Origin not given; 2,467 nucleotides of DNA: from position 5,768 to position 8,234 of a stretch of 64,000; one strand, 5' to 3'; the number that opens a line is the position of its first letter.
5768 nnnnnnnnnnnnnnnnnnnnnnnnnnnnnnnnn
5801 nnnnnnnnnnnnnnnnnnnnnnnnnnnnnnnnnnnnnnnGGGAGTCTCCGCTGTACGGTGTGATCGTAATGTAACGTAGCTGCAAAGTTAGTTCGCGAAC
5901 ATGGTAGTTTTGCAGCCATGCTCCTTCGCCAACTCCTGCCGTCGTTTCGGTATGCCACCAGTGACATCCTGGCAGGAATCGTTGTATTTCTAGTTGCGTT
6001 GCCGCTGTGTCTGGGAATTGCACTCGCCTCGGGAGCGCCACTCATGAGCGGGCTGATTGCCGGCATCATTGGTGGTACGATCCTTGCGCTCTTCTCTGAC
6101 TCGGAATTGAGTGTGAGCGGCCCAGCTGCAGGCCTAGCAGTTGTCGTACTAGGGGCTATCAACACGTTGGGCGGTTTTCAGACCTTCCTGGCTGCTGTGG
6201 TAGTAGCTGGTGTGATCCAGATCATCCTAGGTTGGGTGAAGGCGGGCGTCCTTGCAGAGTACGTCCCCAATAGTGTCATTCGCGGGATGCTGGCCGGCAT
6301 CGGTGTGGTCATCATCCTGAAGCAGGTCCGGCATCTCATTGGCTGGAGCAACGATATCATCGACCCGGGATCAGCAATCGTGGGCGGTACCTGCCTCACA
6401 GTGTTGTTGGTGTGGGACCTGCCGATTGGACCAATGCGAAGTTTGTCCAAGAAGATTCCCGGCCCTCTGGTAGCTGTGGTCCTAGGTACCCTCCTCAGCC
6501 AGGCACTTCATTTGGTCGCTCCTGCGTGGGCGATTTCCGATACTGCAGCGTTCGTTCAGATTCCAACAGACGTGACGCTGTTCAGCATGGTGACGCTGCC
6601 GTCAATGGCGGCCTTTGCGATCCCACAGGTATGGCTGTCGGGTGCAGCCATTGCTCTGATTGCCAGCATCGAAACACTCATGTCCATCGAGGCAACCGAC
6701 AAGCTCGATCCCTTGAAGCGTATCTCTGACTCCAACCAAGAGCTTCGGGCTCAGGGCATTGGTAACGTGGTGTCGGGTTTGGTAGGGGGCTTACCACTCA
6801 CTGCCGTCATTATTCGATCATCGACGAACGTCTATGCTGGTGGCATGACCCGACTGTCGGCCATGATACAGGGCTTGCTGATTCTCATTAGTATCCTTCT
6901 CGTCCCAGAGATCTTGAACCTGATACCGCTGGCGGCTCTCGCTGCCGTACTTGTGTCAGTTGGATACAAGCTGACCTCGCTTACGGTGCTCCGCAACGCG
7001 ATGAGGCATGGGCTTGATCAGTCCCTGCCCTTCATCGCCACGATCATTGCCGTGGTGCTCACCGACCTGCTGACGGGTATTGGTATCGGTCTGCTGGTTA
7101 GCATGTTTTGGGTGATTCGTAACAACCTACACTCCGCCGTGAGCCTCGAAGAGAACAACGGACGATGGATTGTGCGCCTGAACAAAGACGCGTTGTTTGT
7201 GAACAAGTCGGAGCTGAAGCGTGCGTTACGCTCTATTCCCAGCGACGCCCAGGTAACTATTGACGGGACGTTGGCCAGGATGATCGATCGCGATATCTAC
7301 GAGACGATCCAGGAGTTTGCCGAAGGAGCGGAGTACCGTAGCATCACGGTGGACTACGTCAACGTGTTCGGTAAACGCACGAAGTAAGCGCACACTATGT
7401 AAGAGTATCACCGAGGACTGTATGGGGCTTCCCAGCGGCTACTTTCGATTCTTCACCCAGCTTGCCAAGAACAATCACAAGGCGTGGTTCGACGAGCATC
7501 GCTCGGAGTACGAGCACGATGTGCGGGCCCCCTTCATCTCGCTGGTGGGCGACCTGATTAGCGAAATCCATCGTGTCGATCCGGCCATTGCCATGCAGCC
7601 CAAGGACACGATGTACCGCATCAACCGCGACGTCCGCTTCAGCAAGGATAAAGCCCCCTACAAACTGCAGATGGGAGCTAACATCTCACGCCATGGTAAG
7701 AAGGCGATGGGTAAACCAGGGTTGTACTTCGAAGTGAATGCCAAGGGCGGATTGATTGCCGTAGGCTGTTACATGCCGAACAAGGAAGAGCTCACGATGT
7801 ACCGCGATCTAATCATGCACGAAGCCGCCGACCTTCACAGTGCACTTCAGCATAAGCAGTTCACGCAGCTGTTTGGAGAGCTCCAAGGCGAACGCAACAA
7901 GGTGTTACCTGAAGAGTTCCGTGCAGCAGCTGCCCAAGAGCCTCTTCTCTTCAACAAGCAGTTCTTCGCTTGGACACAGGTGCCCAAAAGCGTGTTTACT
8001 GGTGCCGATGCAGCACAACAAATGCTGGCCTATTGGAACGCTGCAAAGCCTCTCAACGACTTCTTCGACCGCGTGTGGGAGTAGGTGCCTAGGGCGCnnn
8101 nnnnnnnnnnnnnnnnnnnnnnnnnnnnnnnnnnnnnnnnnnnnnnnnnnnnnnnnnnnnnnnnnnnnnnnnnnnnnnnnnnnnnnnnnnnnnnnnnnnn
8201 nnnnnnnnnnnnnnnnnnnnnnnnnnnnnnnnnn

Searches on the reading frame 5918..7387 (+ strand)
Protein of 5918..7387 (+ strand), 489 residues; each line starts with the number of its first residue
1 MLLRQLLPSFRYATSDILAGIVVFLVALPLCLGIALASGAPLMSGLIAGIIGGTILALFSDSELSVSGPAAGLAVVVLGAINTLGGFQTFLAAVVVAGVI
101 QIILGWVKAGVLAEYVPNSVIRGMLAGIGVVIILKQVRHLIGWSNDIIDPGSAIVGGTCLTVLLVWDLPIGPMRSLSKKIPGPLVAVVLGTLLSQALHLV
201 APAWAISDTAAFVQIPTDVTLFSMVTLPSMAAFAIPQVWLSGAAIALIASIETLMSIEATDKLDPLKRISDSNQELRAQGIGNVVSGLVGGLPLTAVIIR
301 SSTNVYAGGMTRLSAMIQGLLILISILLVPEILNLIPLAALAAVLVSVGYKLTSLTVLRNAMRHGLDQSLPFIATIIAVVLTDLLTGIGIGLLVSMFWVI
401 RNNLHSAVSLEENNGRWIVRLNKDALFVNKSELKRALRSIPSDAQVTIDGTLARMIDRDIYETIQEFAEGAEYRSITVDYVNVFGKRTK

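Call 8: search_protein_families(library=pfam, proteins=[window:5918-7387:+], max_evalue=0.001)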
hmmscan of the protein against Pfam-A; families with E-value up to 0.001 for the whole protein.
window:5918-7387:+ (489 aa): 1 family
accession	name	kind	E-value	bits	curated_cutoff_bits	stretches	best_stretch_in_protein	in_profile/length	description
PF00916.26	Sulfate_transp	-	2.7e-54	184.9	23.2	1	15-363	3-368/380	Sulfate permease family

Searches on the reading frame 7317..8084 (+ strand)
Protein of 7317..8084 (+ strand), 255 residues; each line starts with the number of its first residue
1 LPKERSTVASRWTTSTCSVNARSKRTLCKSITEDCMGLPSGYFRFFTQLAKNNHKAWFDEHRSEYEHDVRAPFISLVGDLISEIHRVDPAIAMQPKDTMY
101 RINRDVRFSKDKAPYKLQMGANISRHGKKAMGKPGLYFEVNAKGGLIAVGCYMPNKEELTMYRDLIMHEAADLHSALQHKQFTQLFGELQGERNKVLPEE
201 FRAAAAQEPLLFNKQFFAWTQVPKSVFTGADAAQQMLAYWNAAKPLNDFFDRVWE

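Call 9: search_protein_families(library=pfam, proteins=[window:7317-8084:+], max_evalue=0.001)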
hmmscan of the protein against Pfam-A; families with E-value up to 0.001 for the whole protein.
window:7317-8084:+ (255 aa): 1 family
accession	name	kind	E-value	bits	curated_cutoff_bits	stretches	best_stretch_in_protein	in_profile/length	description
PF09365.15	DUF2461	-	7.6e-60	202.8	22.8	1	43-249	3-208/208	Conserved hypothetical protein (DUF2461)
